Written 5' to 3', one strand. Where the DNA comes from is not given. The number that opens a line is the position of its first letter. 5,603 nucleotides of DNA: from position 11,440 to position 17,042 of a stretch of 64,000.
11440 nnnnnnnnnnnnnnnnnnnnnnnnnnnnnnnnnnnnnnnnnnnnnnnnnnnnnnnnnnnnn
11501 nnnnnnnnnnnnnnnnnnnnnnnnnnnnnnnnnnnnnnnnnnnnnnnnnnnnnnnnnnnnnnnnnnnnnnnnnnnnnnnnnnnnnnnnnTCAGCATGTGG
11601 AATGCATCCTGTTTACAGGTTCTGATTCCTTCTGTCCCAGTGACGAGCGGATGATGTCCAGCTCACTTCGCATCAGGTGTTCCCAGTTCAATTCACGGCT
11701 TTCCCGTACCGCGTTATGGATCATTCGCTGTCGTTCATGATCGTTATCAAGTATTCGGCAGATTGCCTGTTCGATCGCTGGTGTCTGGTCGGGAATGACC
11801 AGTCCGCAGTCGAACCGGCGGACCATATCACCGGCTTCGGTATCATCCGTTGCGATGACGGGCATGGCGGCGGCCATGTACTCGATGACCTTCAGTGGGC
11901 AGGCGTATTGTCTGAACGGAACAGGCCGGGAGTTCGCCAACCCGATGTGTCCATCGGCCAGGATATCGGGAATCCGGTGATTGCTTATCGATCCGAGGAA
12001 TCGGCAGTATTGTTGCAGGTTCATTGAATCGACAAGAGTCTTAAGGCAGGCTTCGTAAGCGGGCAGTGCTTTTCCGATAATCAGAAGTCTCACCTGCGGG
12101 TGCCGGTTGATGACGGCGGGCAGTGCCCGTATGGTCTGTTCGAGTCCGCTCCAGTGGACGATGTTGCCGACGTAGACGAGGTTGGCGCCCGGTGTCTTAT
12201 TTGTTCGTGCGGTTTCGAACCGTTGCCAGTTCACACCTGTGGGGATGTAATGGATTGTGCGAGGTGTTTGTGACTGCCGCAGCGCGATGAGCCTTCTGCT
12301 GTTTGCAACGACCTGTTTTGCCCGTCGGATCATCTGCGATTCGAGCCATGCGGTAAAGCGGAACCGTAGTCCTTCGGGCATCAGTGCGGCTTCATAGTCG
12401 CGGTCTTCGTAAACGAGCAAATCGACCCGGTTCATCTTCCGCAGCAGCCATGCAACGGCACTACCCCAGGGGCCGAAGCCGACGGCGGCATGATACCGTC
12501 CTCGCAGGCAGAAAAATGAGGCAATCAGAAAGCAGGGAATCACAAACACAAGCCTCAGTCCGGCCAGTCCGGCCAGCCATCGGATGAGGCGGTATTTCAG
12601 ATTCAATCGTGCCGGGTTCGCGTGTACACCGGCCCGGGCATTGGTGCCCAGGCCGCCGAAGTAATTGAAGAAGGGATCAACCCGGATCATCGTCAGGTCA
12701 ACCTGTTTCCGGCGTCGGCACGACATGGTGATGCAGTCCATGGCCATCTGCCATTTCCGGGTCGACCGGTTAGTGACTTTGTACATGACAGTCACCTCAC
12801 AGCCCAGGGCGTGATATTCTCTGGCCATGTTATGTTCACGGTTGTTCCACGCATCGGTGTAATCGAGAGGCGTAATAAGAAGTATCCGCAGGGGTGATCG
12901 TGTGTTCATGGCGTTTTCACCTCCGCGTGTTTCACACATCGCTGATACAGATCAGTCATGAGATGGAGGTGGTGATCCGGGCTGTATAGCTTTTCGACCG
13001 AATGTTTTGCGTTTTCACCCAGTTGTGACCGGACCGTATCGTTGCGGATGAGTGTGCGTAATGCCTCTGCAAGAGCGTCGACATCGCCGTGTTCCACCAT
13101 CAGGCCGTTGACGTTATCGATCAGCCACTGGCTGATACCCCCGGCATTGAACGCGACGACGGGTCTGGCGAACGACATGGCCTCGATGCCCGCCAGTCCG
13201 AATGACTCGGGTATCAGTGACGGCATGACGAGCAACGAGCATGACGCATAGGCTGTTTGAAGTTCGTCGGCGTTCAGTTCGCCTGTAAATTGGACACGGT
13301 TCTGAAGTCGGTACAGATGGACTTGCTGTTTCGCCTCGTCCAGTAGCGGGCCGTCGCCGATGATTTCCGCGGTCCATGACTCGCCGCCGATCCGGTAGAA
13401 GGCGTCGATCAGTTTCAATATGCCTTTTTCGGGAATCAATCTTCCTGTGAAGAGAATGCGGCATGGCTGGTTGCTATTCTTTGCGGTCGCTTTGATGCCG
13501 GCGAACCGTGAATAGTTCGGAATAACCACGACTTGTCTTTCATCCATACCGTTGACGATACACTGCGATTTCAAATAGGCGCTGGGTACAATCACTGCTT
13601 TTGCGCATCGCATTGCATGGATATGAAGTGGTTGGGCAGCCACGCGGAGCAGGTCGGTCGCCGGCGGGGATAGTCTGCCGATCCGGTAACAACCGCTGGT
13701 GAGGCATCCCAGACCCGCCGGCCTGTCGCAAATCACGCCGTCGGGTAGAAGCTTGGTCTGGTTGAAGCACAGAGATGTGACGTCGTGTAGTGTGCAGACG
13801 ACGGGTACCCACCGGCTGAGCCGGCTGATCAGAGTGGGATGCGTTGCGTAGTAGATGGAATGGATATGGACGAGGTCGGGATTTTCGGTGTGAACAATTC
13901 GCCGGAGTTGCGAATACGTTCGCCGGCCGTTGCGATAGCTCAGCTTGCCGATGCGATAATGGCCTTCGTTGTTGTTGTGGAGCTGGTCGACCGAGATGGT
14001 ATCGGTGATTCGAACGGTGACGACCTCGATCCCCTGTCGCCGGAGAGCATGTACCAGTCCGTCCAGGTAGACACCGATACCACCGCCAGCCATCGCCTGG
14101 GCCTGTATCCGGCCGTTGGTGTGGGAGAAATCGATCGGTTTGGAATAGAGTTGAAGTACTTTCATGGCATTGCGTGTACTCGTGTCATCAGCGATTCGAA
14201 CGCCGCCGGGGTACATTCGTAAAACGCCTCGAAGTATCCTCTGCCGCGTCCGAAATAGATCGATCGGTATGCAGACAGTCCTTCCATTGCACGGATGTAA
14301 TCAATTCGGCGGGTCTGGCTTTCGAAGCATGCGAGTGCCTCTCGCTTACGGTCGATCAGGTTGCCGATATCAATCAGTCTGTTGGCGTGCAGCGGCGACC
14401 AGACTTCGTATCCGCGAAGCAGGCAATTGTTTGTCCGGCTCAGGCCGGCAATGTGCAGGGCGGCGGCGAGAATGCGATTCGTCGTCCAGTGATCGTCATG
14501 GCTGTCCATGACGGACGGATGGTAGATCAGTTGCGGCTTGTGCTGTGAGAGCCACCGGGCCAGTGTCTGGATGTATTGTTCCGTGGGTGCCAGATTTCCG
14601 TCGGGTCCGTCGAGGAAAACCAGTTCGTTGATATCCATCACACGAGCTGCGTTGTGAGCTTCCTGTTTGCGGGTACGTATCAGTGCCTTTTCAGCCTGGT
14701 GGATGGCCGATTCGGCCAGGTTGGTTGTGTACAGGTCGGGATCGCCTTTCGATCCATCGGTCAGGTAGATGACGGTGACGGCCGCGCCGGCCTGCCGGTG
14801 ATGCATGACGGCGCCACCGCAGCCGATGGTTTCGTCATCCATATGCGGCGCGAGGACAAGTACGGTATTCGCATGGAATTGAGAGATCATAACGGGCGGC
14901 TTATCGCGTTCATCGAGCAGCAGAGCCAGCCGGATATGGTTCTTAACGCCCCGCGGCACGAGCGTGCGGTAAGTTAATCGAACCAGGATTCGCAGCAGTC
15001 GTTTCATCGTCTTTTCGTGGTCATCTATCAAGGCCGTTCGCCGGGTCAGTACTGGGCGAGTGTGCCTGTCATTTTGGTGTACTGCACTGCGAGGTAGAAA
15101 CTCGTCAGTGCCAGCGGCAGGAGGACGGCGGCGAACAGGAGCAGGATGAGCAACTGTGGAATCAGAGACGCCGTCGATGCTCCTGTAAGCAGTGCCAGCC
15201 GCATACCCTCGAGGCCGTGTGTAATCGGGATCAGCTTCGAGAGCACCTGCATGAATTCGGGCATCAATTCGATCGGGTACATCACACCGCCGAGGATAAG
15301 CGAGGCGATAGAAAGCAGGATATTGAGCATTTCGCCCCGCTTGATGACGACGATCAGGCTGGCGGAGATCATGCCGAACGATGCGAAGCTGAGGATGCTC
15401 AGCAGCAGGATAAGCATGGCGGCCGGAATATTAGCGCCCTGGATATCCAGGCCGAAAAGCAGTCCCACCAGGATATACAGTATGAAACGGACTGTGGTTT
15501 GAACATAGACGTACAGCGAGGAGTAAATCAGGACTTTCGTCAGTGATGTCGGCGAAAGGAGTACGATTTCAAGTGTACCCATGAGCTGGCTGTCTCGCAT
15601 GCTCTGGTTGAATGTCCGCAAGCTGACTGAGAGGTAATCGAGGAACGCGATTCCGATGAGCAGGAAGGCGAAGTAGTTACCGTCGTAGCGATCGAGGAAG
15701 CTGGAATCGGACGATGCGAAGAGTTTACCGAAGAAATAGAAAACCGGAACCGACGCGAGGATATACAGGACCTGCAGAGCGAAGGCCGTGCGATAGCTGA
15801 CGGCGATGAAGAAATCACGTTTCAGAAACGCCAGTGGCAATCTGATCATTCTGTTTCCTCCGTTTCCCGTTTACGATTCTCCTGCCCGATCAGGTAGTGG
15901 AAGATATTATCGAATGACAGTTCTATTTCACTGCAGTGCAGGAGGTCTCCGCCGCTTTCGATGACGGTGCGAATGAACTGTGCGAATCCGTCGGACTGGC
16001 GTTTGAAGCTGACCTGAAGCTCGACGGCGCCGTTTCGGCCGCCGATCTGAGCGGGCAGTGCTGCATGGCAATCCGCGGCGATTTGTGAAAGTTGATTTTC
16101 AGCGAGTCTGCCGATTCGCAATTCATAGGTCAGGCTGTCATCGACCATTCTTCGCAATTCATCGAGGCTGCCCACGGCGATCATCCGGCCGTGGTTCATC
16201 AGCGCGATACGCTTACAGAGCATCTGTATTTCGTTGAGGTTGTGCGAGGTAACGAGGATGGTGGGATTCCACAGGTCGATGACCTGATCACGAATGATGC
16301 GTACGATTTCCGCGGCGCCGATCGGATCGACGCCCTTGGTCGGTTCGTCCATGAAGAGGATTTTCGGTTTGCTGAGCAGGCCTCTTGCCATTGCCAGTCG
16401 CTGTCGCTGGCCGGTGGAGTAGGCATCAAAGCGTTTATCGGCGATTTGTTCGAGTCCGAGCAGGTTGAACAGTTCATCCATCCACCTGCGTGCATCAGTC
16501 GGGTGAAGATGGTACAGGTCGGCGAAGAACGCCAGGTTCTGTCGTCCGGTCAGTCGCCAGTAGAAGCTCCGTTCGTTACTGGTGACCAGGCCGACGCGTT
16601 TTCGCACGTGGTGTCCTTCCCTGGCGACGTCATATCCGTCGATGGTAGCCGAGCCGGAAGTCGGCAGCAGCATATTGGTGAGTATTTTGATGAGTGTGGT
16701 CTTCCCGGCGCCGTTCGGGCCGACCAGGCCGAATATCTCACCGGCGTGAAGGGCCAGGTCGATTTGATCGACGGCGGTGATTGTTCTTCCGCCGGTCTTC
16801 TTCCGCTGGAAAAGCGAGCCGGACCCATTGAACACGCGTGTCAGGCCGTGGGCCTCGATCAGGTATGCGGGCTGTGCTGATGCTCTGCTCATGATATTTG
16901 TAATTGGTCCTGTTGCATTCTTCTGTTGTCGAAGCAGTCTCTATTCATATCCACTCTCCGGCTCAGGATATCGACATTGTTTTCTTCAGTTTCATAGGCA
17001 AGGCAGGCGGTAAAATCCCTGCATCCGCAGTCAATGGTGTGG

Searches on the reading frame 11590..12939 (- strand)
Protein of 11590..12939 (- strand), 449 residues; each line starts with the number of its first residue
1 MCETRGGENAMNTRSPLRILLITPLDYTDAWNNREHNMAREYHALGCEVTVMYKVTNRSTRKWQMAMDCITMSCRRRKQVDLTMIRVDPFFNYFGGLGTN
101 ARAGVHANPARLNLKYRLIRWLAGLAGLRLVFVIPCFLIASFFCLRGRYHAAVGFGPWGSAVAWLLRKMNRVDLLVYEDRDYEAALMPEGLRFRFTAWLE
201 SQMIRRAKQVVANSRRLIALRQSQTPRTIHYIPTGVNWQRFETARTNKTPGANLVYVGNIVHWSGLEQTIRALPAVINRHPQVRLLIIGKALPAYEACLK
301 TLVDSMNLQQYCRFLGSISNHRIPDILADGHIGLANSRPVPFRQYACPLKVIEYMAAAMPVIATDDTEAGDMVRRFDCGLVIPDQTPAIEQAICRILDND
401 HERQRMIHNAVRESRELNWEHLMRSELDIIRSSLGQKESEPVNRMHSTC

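Call 4: search_protein_families(library=ncbifam, proteins=[window:11590-12939:-], max_evalue=0.01)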
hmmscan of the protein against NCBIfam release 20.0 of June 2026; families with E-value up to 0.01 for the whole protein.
window:11590-12939:- (449 aa): 22 families
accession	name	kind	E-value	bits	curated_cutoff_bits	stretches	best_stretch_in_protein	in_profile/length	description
TIGR04063.1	stp3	hypoth_equivalog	3e-17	62.6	442.05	1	189-421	140-383/397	TIGR04063 family PEP-CTERM/XrtA system glycosyltransferase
NF041876.1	EPS_EpsE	equivalog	1.3e-15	57.6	400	1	205-410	160-372/389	exopolysaccharide biosynthesis GT4 family glycosyltransferase EpsE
NF038011.1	PelF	equivalog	2.7e-12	46.5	100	1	192-373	243-422/489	GT4 family glycosyltransferase PelF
NF041010.1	glycosy_Agl16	equivalog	1.5e-10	40.5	575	1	194-425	121-343/352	glycosylation protein Agl16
NF038255.1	exopoly_VpsD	equivalog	2.9e-10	39.6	300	1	221-413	171-361/381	VpsD family glycosyltransferase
NF047676.1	TeichurnBiosyTuaH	equivalog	3.8e-10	39.2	550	1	195-425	147-379/384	teichuronic acid biosynthesis protein TuaH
TIGR04047.1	MSMEG_0565_glyc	hypoth_equivalog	1.8e-09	37.2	259.85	1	200-429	132-370/373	MSMEG_0565 family glycosyltransferase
NF047684.1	TeichurnBiosyTuaC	equivalog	3.9e-09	35.9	550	1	202-409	160-364/391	teichuronic acid biosynthesis protein TuaC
NF038229.1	Glyco4_Geo_Pelo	equivalog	4.7e-09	35.7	400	1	202-411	105-313/338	GPMC system family 4 glycosyltransferase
TIGR04157.1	glyco_rSAM_CFB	subfamily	2.3e-08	33.4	400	1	254-410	230-385/406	TIGR04157 family glycosyltransferase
NF046085.1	XrtY_assoc_Gly1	equivalog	2.8e-08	33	400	1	202-412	157-362/387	XrtY-associated glycosyltransferase XYAG1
TIGR03449.1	mycothiol_MshA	equivalog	3.2e-08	32.9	462.5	1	200-425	158-395/406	D-inositol-3-phosphate glycosyltransferase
TIGR04005.1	wcaL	equivalog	3.3e-07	29.5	537.6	1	229-416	199-387/406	colanic acid biosynthesis glycosyltransferase WcaL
TIGR03088.1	stp2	hypoth_equivalog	4.9e-07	29.1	409.05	1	228-407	161-346/374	TIGR03088 family PEP-CTERM/XrtA system glycosyltransferase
NF038295.1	EPS_HpsP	equivalog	1.2e-06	27.8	550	1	251-427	207-381/388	hormogonium polysaccharide biosynthesis glycosyltransferase HpsP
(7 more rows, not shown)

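Call 5: search_protein_families(library=pfam, proteins=[window:11590-12939:-], max_evalue=0.01)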
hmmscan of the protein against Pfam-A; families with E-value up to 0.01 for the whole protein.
window:11590-12939:- (449 aa): 5 families
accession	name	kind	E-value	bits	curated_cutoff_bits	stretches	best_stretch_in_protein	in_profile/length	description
PF00534.26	Glycos_transf_1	-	2.4e-21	76.4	26.4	1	252-410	16-169/172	Glycosyl transferases group 1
PF13692.12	Glyco_trans_1_4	-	2e-20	73.9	27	1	253-399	3-142/142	Glycosyl transferases group 1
PF13524.12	Glyco_trans_1_2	-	1.6e-07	31.8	25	1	275-424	8-140/144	Glycosyl transferase-like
PF13579.12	Glyco_trans_4_4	-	2.6e-06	28.3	29.7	1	36-234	8-157/158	Glycosyl transferase 4-like domain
PF13439.12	Glyco_transf_4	-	4.8e-05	23.9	28.5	1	157-237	83-167/170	Glycosyltransferase Family 4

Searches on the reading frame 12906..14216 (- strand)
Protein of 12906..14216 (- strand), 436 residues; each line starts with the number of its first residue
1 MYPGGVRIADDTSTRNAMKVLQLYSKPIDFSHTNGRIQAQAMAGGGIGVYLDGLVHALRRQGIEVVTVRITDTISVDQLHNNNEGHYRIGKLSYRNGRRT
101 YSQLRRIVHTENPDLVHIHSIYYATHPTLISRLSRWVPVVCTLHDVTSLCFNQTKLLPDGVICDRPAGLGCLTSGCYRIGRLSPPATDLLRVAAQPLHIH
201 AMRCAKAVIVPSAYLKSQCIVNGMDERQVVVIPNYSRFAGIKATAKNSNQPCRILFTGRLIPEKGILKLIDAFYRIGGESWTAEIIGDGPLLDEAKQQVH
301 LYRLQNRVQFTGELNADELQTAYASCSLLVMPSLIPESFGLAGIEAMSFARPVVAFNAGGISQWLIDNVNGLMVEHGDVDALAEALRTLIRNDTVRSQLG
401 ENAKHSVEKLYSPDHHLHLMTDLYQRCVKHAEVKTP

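Call 4: search_protein_families(library=ncbifam, proteins=[window:12906-14216:-], max_evalue=0.01)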
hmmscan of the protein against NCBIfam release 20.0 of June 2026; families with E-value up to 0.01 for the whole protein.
window:12906-14216:- (436 aa): 37 families (the best 25 are shown)
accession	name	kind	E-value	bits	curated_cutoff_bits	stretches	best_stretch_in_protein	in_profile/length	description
TIGR03999.1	thiol_BshA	equivalog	2.9e-28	98.9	273.7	1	200-428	140-374/375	N-acetyl-alpha-D-glucosaminyl L-malate synthase BshA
NF041876.1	EPS_EpsE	equivalog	7e-24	84.8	400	1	244-412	207-381/389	exopolysaccharide biosynthesis GT4 family glycosyltransferase EpsE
TIGR03088.1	stp2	hypoth_equivalog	2.9e-22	79.2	409.05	1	215-426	160-372/374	TIGR03088 family PEP-CTERM/XrtA system glycosyltransferase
NF047684.1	TeichurnBiosyTuaC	equivalog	1.9e-21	76.5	550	1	253-428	221-390/391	teichuronic acid biosynthesis protein TuaC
TIGR02149.1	glgA_Coryne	subfamily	6.8e-21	74.8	302.4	1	218-426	172-389/391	glycogen synthase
TIGR04063.1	stp3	hypoth_equivalog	3.6e-20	72.2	442.05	1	196-426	149-394/397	TIGR04063 family PEP-CTERM/XrtA system glycosyltransferase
TIGR04157.1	glyco_rSAM_CFB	subfamily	2.7e-18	66.1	400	1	216-421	194-403/406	TIGR04157 family glycosyltransferase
NF038229.1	Glyco4_Geo_Pelo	equivalog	6.5e-18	64.8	400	1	200-428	105-337/338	GPMC system family 4 glycosyltransferase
NF007396.0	PRK09922.1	equivalog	2.7e-17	62.7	385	1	198-419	129-351/361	lipopolysaccharide 1,6-galactosyltransferase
TIGR03449.1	mycothiol_MshA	equivalog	3.1e-17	62.6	462.5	1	303-427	281-403/406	D-inositol-3-phosphate glycosyltransferase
NF012028.0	PRK15484.1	subfamily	5.5e-17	61.9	618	1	207-415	142-366/380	lipopolysaccharide N-acetylglucosaminyltransferase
NF038298.1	EPS_HpsO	equivalog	6.9e-17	61.3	575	1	253-413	203-373/388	hormogonium polysaccharide biosynthesis glycosyltransferase HpsO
NF053787.1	GlcN_PG_synth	equivalog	5.9e-16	58.3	480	1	248-427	194-359/361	N-acetylglucosaminyl phosphatidylglycerol synthase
NF047880.1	glyco_SdgA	exception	1.2e-15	57.1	800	1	206-411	270-475/488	serine-aspartate repeat adhesin O-glycosyltransferase SdgA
NF046085.1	XrtY_assoc_Gly1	equivalog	1.7e-15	56.8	400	1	216-428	171-385/387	XrtY-associated glycosyltransferase XYAG1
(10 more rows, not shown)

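Call 5: search_protein_families(library=pfam, proteins=[window:12906-14216:-], max_evalue=0.01)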
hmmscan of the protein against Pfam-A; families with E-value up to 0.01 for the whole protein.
window:12906-14216:- (436 aa): 7 families
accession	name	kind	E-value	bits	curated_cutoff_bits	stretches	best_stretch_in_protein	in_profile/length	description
PF00534.26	Glycos_transf_1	-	5.9e-36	124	26.4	1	250-405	14-171/172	Glycosyl transferases group 1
PF13692.12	Glyco_trans_1_4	-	8.1e-33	114.1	27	1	253-392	3-142/142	Glycosyl transferases group 1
PF13439.12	Glyco_transf_4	-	3.7e-20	73.1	28.5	1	45-234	2-164/170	Glycosyltransferase Family 4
PF13579.12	Glyco_trans_4_4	-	2.5e-17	64.1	29.7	1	45-234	1-157/158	Glycosyl transferase 4-like domain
PF20706.3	GT4-conflict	-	1.2e-08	34.8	26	1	244-376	191-331/385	Family 4 Glycosyltransferase in conflict systems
PF13477.12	Glyco_trans_4_2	-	9e-07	29.6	23.4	1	54-148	16-113/139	Glycosyl transferase 4-like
PF13524.12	Glyco_trans_1_2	-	4.7e-05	23.8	25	1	276-418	19-140/144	Glycosyl transferase-like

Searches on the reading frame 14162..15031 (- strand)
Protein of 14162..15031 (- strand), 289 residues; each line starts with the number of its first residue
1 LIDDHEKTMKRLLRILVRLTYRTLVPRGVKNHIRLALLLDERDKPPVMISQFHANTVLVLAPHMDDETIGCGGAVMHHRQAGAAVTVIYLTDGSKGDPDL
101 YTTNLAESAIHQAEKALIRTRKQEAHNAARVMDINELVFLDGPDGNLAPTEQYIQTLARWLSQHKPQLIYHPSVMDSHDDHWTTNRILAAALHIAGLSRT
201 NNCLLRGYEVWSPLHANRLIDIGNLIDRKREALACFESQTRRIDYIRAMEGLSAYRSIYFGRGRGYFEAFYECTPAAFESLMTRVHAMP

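Call 4: search_protein_families(library=ncbifam, proteins=[window:14162-15031:-], max_evalue=0.01)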
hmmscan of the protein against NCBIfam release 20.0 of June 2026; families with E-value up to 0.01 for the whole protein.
window:14162-15031:- (289 aa): 5 families
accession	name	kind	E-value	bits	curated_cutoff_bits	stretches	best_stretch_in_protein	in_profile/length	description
TIGR04001.1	thiol_BshB1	equivalog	3.1e-25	89.2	182.5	1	57-241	4-180/226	bacillithiol biosynthesis deacetylase BshB1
TIGR04000.1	thiol_BshB2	equivalog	2.4e-13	50.2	195.25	1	56-243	2-188/217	bacillithiol biosynthesis deacetylase BshB2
TIGR03445.1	mycothiol_MshB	equivalog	9.7e-08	32.2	224.35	1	61-143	4-83/284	N-acetyl-1-D-myo-inositol-2-amino-2-deoxy-alpha-D-glucopyranoside deacetylase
NF002557.0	PRK02122.1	subfamily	4.6e-07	28.3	384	1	52-94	368-410/653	glucosamine-6-phosphate deaminase-like protein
TIGR03446.1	mycothiol_Mca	equivalog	3.3e-05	23.6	277.15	1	59-187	5-145/283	mycothiol conjugate amidase Mca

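Call 5: search_protein_families(library=pfam, proteins=[window:14162-15031:-], max_evalue=0.01)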
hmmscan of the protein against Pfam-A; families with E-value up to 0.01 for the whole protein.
window:14162-15031:- (289 aa): 1 family
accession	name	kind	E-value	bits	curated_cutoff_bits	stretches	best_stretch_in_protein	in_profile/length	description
PF02585.22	PIG-L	-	1.1e-28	100.7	28.2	1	58-191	1-128/129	GlcNAc-PI de-N-acetylase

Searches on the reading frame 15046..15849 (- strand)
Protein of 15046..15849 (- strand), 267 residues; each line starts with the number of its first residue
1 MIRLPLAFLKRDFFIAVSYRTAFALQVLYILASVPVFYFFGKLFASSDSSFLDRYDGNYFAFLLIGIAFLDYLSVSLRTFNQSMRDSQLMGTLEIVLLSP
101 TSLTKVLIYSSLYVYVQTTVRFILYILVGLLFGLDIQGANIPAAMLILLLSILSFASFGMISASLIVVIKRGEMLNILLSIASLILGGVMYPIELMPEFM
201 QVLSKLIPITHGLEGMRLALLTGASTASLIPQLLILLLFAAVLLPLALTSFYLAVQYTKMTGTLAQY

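Call 4: search_protein_families(library=ncbifam, proteins=[window:15046-15849:-], max_evalue=0.01)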
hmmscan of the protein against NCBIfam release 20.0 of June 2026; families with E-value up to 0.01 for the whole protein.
window:15046-15849:- (267 aa): 7 families
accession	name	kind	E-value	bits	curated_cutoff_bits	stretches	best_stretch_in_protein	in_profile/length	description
TIGR01247.1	drrB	subfamily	7.3e-14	52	223.05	1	36-251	23-236/236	daunorubicin resistance ABC transporter membrane protein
NF011648.0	PRK15066.1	subfamily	8.4e-09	35.3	225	1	37-248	40-246/257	ABC transporter permease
TIGR03062.1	pip_yhgE_Cterm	subfamily_domain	1.9e-08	34.2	102.2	1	114-250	70-202/208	YhgE/Pip family protein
TIGR00025.1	Mtu_efflux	paralog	1.9e-08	34.2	146.9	1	27-247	8-230/238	ABC transporter efflux protein, DrrB family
TIGR01248.1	drrC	subfamily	0.00064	19.9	165.65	1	115-217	43-146/152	daunorubicin resistance protein C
TIGR01291.1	nodJ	subfamily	0.00064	19.3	206.65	1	17-246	16-242/253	ABC-2 type transporter, NodJ family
TIGR00956.1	3a01205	subfamily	0.001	16.8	1959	1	113-218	1184-1293/1394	pleiotropic drug resistance family protein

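Call 5: search_protein_families(library=pfam, proteins=[window:15046-15849:-], max_evalue=0.01)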
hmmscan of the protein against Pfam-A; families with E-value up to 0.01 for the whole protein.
window:15046-15849:- (267 aa): 3 families
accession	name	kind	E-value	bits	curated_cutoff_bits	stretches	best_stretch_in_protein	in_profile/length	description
PF01061.29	ABC2_membrane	-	2.4e-13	50.5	26.9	1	17-220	13-210/211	ABC-2 type transporter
PF12698.13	ABC2_membrane_3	-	2.4e-11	43.8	31.6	1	91-248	191-346/347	ABC-2 family transporter protein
PF03379.19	CcmB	-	0.00019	21.4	24.9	1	64-182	48-165/215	CcmB protein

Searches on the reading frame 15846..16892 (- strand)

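Call 4: search_protein_families(library=ncbifam, proteins=[window:15846-16892:-], max_evalue=0.01)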
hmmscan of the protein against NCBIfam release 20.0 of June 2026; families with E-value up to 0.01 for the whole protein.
window:15846-16892:- (348 aa): 190 families (the best 25 are shown)
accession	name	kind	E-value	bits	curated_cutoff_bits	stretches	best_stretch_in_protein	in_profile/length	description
TIGR01188.1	drrA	subfamily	1.6e-73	247.6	312.45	1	37-335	5-301/302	daunorubicin resistance ABC transporter, ATP-binding protein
NF033858.1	ABC2_perm_RbbA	equivalog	3.2e-50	170.9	1050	1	38-267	279-505/909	ribosome-associated ATPase/putative transporter RbbA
TIGR03522.1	GldA_ABC_ATP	equivalog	6.8e-46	157.1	402.6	1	39-259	16-231/301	gliding motility-associated ABC transporter ATP-binding subunit GldA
NF010060.0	PRK13537.1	equivalog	3.1e-41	141.3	521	1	39-246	29-233/314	nodulation factor ABC transporter ATP-binding protein NodI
TIGR03740.1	galliderm_ABC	subfamily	2.3e-40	138.6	309.75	1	39-241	14-206/223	lantibiotic protection ABC transporter ATP-binding subunit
TIGR03864.1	PQQ_ABC_ATP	hypoth_equivalog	1.6e-39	135.8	302.25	1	39-251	15-224/236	ABC transporter, ATP-binding subunit, PQQ-dependent alcohol dehydrogenase system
TIGR04406.1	LPS_export_lptB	equivalog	5.3e-39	133.9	240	1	39-246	15-222/239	LPS export ABC transporter ATP-binding protein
TIGR04521.1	ECF_ATPase_2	equivalog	9.5e-38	129.9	330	1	37-259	17-245/279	energy-coupling factor transporter ATPase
NF010059.0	PRK13536.1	equivalog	1.6e-37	129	549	1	39-246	57-261/342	nodulation factor ABC transporter ATP-binding protein NodI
TIGR00968.1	3a0106s01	subfamily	1.8e-36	125.8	342.75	1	37-248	12-220/237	sulfate ABC transporter ATP-binding protein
TIGR01186.1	proV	subfamily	1.5e-35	123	326.6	1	32-248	2-219/363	betaine/proline/choline family ABC transporter ATP-binding protein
TIGR01288.1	nodI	equivalog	3.1e-35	121.6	424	1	32-245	13-221/303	nodulation factor ABC transporter ATP-binding protein NodI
TIGR04520.1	ECF_ATPase_1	equivalog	3e-34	118.7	315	1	37-257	14-234/269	energy-coupling factor transporter ATPase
TIGR03873.1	F420-0_ABC_ATP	hypoth_equivalog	3.7e-34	118.1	372.4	1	33-244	11-222/256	putative F420-0 ABC transporter ATP-binding protein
NF010158.0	PRK13637.1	equivalog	5.1e-34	117.7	390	1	39-252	21-238/287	energy-coupling factor transporter ATPase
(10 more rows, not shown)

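Call 5: search_protein_families(library=pfam, proteins=[window:15846-16892:-], max_evalue=0.01)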
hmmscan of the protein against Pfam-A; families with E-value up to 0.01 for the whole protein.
window:15846-16892:- (348 aa): 6 families
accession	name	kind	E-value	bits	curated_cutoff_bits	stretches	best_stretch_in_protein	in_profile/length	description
PF00005.33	ABC_tran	-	1.8e-32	113.2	25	1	42-185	2-136/137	ABC transporter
PF13304.12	AAA_21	-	6.9e-13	49.8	27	2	53-75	1-23/304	AAA domain, putative AbiEii toxin, Type IV TA system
PF13476.12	AAA_23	-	0.00035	21.7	27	1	44-75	15-43/201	AAA domain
PF13555.12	AAA_29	-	0.0016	18.6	27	1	48-79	19-50/61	P-loop containing region of AAA domain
PF13401.12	AAA_22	-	0.0033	18.2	27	0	56-183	10-92/130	AAA domain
PF00004.35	AAA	-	0.0044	17.9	21.2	0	56-90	3-35/131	ATPase family associated with various cellular activities (AAA)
